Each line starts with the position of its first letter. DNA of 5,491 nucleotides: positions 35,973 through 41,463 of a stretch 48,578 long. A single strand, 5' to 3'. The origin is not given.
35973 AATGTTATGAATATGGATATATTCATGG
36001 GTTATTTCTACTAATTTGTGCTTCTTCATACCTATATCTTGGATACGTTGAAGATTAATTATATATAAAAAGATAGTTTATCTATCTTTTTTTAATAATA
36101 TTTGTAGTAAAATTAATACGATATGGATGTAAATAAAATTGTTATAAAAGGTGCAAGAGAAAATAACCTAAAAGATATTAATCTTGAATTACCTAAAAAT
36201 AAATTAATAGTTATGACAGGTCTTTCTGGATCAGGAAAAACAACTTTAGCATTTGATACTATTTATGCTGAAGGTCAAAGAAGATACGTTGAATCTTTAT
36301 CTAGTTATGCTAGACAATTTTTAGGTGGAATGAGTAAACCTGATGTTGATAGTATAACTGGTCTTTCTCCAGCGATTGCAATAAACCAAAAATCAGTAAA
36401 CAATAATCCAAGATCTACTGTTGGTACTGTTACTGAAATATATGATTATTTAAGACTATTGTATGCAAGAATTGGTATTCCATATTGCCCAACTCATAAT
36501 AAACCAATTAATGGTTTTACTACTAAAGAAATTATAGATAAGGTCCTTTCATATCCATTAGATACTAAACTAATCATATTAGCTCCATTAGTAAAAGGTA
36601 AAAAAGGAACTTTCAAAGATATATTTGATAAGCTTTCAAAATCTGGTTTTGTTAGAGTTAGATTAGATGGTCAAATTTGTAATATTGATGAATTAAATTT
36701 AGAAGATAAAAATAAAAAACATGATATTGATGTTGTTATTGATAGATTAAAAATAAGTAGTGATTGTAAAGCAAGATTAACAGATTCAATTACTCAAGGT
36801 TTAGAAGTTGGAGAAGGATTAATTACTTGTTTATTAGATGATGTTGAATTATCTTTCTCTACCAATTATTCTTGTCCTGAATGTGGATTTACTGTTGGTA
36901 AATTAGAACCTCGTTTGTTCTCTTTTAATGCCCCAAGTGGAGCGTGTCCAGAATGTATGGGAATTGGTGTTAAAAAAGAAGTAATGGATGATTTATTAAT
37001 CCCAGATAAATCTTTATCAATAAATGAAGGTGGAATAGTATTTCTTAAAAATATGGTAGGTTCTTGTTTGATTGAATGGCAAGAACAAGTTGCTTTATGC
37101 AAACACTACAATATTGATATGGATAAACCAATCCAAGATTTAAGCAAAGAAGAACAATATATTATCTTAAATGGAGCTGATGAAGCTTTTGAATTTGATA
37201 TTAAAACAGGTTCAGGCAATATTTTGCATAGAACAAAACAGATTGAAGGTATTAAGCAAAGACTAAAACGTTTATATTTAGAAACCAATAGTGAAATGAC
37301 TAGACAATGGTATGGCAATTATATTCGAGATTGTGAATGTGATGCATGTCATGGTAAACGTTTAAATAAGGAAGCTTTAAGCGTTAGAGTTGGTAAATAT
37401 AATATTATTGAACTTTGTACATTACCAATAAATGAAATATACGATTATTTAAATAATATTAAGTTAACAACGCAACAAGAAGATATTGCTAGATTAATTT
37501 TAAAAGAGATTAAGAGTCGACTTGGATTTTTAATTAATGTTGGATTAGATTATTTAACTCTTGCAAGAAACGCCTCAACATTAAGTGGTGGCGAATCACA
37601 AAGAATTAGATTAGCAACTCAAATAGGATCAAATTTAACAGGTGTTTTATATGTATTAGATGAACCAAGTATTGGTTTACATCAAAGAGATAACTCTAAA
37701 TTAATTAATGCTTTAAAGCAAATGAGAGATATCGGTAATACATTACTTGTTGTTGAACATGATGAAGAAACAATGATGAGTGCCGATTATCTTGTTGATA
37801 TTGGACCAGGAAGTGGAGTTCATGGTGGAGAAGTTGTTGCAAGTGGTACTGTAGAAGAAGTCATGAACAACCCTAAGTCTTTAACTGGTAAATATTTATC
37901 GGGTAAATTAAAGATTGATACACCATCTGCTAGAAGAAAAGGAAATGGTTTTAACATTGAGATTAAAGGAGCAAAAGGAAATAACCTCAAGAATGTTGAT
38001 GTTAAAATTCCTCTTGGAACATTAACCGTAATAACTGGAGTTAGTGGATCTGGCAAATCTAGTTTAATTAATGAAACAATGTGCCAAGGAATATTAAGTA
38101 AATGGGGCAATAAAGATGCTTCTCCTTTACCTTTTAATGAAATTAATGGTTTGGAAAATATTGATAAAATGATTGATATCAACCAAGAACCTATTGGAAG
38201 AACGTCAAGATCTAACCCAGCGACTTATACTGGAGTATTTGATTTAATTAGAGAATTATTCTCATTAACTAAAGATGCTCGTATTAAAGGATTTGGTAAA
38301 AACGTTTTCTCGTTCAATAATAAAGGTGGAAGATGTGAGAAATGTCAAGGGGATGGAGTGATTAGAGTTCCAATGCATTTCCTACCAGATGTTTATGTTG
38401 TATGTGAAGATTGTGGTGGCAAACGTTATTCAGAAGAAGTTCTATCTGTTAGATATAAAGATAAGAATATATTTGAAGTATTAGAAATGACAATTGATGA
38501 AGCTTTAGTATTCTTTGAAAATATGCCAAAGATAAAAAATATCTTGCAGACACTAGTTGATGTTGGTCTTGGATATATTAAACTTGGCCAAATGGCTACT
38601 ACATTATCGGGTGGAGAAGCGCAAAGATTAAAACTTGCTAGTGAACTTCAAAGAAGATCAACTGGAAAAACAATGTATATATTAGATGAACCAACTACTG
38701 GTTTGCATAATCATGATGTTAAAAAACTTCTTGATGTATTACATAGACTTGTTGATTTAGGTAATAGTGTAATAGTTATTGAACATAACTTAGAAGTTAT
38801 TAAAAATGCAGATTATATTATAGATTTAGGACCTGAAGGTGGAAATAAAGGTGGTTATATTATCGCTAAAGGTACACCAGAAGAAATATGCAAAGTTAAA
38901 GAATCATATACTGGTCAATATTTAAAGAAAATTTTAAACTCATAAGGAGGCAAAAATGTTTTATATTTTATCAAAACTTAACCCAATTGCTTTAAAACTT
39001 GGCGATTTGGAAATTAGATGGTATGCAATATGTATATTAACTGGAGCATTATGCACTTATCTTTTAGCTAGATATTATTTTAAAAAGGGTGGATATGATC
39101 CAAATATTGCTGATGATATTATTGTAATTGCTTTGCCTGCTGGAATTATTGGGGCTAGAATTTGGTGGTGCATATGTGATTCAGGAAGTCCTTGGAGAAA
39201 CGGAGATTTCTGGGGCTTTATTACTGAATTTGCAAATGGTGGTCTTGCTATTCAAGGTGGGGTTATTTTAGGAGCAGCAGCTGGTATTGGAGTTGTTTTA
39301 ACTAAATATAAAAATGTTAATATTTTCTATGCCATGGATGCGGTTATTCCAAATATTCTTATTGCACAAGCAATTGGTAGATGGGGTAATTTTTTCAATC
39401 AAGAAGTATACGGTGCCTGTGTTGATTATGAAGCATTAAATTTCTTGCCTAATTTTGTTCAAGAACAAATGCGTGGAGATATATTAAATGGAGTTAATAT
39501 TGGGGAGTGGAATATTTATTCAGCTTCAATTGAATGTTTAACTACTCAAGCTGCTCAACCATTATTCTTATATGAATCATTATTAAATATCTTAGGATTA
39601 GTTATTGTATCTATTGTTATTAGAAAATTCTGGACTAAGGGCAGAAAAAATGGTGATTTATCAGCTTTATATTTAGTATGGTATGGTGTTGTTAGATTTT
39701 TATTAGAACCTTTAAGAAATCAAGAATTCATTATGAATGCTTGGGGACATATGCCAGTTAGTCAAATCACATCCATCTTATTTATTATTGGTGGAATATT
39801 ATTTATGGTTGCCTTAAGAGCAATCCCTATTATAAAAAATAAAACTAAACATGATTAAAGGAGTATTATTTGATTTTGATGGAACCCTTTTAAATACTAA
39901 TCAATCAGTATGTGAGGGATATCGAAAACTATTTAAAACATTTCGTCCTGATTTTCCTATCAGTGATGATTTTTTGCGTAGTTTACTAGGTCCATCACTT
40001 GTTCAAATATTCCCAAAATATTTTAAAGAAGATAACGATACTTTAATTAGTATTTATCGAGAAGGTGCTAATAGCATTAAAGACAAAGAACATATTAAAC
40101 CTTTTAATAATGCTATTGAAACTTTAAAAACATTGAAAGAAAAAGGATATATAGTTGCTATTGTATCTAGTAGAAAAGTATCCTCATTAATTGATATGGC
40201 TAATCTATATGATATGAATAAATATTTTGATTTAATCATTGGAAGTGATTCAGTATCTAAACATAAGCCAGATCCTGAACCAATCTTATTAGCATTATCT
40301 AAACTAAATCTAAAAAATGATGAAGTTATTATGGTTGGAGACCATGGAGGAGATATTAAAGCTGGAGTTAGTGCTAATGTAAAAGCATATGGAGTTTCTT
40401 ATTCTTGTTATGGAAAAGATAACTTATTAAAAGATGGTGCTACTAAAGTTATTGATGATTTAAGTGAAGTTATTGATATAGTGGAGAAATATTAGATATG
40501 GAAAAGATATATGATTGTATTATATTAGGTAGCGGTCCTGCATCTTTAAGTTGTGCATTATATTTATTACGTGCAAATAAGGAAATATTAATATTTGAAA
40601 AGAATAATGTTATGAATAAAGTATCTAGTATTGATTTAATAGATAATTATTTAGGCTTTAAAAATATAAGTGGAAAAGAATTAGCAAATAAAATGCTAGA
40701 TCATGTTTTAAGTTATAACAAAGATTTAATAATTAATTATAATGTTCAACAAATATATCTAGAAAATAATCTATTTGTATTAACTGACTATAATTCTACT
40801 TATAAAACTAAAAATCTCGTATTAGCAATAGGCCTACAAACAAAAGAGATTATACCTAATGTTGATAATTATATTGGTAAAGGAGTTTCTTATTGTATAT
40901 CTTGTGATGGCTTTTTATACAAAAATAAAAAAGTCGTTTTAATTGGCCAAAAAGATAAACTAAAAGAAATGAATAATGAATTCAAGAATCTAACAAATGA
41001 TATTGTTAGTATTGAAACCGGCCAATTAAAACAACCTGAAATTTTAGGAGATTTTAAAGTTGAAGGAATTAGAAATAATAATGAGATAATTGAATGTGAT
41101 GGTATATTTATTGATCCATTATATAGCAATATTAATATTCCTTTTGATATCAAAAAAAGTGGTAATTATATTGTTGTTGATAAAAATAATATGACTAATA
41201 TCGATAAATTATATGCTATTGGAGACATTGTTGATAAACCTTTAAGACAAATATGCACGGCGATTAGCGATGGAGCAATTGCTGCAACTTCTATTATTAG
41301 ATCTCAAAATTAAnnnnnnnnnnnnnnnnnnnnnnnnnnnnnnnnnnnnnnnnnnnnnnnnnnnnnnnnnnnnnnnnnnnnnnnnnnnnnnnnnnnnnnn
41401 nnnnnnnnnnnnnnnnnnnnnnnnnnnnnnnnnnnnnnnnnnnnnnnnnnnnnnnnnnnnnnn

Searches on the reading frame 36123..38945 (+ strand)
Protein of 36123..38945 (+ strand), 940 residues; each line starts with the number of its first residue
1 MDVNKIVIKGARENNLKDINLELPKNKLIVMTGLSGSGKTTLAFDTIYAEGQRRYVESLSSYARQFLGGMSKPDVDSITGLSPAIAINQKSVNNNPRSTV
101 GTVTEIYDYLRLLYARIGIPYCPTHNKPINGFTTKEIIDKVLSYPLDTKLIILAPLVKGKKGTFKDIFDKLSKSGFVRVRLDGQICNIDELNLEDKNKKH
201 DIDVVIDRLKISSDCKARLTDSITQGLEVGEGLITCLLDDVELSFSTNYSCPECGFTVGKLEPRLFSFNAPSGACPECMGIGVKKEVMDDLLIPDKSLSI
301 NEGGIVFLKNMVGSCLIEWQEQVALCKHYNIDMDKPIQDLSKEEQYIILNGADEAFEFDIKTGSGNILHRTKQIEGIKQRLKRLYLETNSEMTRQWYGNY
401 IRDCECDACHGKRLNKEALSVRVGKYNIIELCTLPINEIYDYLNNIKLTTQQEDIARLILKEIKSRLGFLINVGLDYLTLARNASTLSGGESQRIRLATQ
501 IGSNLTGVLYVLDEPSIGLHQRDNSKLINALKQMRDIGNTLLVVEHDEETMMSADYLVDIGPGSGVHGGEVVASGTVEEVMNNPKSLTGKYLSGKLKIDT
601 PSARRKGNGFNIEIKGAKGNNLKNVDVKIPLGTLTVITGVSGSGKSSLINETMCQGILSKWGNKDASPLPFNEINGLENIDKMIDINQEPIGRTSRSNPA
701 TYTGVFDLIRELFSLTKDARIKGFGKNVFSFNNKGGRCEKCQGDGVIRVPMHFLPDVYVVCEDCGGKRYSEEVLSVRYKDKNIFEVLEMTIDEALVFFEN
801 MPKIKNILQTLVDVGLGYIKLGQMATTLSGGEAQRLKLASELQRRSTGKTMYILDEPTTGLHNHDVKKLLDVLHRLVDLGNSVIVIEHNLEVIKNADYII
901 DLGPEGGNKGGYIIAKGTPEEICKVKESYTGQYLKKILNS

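Call 63: search_protein_families(library=pfam, proteins=[window:36123-38945:+], max_evalue=0.000001)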
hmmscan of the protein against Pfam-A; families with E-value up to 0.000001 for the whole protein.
window:36123-38945:+ (940 aa): 4 families
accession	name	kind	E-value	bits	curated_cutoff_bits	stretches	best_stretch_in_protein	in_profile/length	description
PF17760.6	UvrA_inter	-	1.9e-35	121.4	23.3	1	133-237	2-106/109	UvrA interaction domain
PF17755.6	UvrA_DNA-bind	-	4.6e-25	88.5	23.2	1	290-397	3-108/110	UvrA DNA-binding domain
PF00005.33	ABC_tran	-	5.2e-21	76.1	25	0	789-859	74-137/137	ABC transporter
PF02463.25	SMC_N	-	8.3e-12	45.4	40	0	190-560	135-211/220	RecF/RecN/SMC N terminal domain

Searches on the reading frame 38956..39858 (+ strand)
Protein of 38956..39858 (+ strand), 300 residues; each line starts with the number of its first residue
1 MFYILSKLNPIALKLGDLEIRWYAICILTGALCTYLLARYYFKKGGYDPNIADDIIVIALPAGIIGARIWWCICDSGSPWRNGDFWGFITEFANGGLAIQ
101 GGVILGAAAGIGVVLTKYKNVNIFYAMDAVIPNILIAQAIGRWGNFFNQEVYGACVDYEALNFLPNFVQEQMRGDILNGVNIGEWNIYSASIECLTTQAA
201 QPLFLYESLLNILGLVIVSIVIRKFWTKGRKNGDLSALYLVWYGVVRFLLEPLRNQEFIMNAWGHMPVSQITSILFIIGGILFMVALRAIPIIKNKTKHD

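Call 63: search_protein_families(library=pfam, proteins=[window:38956-39858:+], max_evalue=0.000001)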
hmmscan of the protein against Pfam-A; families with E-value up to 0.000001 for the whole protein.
window:38956-39858:+ (300 aa): 1 family
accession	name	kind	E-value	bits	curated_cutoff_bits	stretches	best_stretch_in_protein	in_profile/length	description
PF01790.23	LGT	-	3.5e-56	190.7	24.9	1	10-285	1-239/240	Prolipoprotein diacylglyceryl transferase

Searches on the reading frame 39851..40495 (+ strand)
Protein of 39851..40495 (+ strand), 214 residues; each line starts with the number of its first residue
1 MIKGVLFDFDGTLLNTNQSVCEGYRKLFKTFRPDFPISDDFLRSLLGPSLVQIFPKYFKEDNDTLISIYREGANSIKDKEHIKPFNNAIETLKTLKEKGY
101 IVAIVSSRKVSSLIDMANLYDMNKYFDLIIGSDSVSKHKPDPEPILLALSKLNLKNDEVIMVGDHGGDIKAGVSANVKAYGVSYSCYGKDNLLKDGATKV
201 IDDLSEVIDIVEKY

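Call 63: search_protein_families(library=pfam, proteins=[window:39851-40495:+], max_evalue=0.000001)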
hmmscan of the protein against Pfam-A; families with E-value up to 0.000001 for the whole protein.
window:39851-40495:+ (214 aa): 5 families
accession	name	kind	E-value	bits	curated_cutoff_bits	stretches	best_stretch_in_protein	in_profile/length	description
PF13419.12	HAD_2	-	4.2e-48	164.2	23.8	1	5-182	1-178/178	Haloacid dehalogenase-like hydrolase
PF00702.32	Hydrolase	-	1.9e-27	97.4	26.4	1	2-175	1-190/191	haloacid dehalogenase-like hydrolase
PF13242.12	Hydrolase_like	-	5.1e-08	33.2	22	1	138-206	3-74/75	HAD-hyrolase-like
PF08282.18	Hydrolase_3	-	7.1e-08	32.9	20.9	0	86-124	18-56/255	haloacid dehalogenase-like hydrolase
PF12710.13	HAD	-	5.6e-07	30.6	27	0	5-171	1-187/189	haloacid dehalogenase-like hydrolase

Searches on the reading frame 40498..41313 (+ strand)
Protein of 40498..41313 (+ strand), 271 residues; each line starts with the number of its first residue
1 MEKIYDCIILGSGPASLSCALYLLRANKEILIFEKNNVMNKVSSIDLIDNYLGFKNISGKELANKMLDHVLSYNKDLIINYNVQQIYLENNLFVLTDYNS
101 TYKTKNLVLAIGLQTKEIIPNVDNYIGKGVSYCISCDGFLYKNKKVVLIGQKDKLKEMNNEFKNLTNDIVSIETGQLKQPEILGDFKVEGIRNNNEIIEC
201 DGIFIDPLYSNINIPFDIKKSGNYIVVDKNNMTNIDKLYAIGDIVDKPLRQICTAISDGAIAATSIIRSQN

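Call 63: search_protein_families(library=pfam, proteins=[window:40498-41313:+], max_evalue=0.000001)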
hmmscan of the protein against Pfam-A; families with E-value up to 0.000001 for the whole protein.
window:40498-41313:+ (271 aa): 2 families
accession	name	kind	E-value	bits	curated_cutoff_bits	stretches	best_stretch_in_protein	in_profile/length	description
PF07992.20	Pyr_redox_2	-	4e-22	79.4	26.1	1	5-150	1-149/291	Pyridine nucleotide-disulphide oxidoreductase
PF13738.12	Pyr_redox_3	-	1.3e-08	35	30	0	58-153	79-174/305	Pyridine nucleotide-disulphide oxidoreductase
